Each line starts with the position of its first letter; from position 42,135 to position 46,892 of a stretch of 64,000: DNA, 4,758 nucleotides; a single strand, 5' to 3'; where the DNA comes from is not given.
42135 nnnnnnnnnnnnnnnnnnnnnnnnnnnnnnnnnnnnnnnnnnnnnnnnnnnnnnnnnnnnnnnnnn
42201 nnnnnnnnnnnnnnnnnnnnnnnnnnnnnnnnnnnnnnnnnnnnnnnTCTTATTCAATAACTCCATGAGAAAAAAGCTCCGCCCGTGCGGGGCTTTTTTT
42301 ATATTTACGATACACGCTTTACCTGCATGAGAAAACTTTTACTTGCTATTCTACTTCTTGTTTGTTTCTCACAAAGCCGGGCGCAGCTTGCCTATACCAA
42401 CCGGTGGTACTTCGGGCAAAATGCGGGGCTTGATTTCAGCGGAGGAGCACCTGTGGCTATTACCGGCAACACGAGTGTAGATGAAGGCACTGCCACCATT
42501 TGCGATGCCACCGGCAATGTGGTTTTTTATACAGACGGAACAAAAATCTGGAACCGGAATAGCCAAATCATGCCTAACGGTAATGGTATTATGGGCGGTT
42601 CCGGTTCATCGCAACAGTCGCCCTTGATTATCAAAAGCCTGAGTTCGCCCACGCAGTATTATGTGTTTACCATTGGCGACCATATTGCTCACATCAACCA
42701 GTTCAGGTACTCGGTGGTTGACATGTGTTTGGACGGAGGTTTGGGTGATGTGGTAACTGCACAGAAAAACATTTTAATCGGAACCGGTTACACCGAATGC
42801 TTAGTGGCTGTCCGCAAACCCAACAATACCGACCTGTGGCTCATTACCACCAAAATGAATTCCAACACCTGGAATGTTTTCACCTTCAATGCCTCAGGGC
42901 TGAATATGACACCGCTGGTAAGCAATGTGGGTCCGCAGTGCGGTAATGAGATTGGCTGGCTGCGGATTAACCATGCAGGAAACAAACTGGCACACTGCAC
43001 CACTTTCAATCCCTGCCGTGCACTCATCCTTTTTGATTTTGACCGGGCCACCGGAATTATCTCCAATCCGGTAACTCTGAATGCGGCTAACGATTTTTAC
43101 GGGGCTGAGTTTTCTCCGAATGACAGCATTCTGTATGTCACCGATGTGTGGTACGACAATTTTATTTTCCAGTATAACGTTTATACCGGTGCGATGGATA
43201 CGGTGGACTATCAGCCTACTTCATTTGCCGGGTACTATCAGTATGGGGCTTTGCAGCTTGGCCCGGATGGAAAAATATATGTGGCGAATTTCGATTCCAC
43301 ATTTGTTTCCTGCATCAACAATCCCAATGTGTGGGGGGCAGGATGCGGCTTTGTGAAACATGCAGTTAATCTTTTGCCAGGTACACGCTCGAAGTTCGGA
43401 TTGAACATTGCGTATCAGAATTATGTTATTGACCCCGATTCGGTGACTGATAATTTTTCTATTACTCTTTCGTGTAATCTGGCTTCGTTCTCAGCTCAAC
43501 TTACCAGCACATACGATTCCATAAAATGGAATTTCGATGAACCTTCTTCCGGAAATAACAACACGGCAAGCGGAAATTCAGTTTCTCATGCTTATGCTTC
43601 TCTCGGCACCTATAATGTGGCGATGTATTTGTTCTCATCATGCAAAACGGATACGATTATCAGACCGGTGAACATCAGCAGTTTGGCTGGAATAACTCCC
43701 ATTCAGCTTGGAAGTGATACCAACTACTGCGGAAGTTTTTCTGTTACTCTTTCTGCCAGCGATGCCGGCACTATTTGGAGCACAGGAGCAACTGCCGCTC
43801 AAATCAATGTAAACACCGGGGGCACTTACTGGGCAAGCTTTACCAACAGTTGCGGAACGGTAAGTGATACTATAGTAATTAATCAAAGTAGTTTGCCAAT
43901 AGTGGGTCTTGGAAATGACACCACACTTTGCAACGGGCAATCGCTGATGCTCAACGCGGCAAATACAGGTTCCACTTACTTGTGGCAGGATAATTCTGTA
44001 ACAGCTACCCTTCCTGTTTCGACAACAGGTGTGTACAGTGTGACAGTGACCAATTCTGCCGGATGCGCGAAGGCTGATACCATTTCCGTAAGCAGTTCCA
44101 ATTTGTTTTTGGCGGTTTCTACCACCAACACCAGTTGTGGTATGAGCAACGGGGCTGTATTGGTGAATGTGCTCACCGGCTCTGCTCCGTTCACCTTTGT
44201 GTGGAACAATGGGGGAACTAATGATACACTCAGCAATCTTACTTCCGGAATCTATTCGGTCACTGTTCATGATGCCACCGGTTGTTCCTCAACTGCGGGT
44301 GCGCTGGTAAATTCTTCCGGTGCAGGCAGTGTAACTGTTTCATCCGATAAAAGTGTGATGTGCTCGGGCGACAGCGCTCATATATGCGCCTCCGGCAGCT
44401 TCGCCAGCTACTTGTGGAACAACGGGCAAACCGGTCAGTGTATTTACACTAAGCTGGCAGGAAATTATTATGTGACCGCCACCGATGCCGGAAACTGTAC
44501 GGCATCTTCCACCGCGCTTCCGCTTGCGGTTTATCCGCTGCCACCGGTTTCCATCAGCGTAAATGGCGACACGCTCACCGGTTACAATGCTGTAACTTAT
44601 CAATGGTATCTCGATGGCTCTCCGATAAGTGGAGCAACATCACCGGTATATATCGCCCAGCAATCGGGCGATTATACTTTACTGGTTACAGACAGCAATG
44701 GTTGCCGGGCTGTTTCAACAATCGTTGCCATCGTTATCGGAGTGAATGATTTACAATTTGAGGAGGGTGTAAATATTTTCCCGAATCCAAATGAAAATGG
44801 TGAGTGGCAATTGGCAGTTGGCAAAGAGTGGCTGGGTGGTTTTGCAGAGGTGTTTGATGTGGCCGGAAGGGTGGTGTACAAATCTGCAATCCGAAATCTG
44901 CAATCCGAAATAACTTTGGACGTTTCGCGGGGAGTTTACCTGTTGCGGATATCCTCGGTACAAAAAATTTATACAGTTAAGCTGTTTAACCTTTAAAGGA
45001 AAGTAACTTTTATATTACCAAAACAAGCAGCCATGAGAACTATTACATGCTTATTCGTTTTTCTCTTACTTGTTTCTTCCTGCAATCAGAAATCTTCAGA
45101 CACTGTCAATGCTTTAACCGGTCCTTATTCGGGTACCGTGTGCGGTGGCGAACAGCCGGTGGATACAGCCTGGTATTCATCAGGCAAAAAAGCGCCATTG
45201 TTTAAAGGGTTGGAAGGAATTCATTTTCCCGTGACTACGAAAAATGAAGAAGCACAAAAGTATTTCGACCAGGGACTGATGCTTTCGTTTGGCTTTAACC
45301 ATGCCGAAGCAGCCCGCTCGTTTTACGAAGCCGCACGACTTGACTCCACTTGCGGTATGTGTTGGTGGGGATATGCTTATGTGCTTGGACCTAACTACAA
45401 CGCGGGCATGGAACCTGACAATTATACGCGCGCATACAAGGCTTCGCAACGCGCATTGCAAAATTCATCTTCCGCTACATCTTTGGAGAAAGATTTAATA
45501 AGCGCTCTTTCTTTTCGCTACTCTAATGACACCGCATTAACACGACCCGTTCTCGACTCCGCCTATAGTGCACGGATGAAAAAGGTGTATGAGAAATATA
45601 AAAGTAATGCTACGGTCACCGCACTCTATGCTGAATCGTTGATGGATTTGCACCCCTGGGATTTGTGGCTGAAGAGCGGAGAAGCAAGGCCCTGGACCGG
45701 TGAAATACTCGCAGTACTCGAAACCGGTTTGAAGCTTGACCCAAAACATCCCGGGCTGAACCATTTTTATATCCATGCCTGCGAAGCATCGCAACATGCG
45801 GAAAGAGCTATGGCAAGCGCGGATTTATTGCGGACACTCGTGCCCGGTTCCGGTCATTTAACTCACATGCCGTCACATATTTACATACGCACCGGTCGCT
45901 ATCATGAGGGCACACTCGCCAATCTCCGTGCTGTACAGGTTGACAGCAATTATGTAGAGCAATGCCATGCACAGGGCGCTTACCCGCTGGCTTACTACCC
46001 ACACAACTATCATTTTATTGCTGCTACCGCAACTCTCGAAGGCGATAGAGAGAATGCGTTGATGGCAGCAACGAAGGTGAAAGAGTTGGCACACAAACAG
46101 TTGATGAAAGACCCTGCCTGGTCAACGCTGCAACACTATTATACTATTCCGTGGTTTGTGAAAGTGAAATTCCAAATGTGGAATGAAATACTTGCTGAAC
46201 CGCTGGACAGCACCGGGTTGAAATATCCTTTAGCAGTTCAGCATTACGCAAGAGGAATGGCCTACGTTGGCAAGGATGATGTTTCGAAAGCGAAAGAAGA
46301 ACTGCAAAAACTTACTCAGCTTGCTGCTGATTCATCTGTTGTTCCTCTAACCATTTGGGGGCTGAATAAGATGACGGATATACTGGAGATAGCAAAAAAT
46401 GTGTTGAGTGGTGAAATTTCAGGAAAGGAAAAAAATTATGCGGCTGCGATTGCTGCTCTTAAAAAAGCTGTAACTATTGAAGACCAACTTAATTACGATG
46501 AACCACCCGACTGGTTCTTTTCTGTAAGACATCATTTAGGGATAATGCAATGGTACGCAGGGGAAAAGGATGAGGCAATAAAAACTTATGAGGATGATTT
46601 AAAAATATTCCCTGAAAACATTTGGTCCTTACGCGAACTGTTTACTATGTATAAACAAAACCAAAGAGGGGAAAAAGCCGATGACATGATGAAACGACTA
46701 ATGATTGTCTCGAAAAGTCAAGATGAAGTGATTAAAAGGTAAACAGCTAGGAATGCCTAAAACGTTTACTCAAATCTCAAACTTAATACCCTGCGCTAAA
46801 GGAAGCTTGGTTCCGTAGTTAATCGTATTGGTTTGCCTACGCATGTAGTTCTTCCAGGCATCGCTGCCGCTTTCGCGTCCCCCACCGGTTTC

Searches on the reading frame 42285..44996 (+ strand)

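Call 59: search_protein_families(library=pfam, proteins=[window:42285-44996:+], max_evalue=0.0001)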
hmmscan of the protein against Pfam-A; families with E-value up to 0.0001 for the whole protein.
window:42285-44996:+ (903 aa): 5 families
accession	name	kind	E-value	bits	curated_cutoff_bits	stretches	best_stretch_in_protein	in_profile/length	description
PF18962.6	Por_Secre_tail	-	1.8e-09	38.2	27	0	831-900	1-73/75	Secretion system C-terminal sorting domain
PF18911.6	PKD_4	-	8.6e-07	29.4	27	0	400-447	24-66/85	PKD domain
PF00801.26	PKD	-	2.1e-05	24.8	23.5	0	401-449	18-65/80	PKD domain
PF13573.12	SprB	-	5.4e-05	23.2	28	1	611-645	2-37/37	SprB repeat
PF06832.18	BiPBP_C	-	7.5e-05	23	26.8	0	769-808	43-85/90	Penicillin-Binding Protein C-terminus Family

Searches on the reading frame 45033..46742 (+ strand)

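Call 59: search_protein_families(library=pfam, proteins=[window:45033-46742:+], max_evalue=0.0001)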
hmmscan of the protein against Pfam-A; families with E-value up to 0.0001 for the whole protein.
window:45033-46742:+ (569 aa): 3 families
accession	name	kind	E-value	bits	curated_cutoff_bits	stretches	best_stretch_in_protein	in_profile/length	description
PF13181.12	TPR_8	-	6.9e-10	38.7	25.7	0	459-483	7-31/34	Tetratricopeptide repeat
PF07719.23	TPR_2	-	3.2e-09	36.6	27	0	500-529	5-34/34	Tetratricopeptide repeat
PF14559.12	TPR_19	-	1.4e-07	32.1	25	0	226-261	11-46/68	Tetratricopeptide repeat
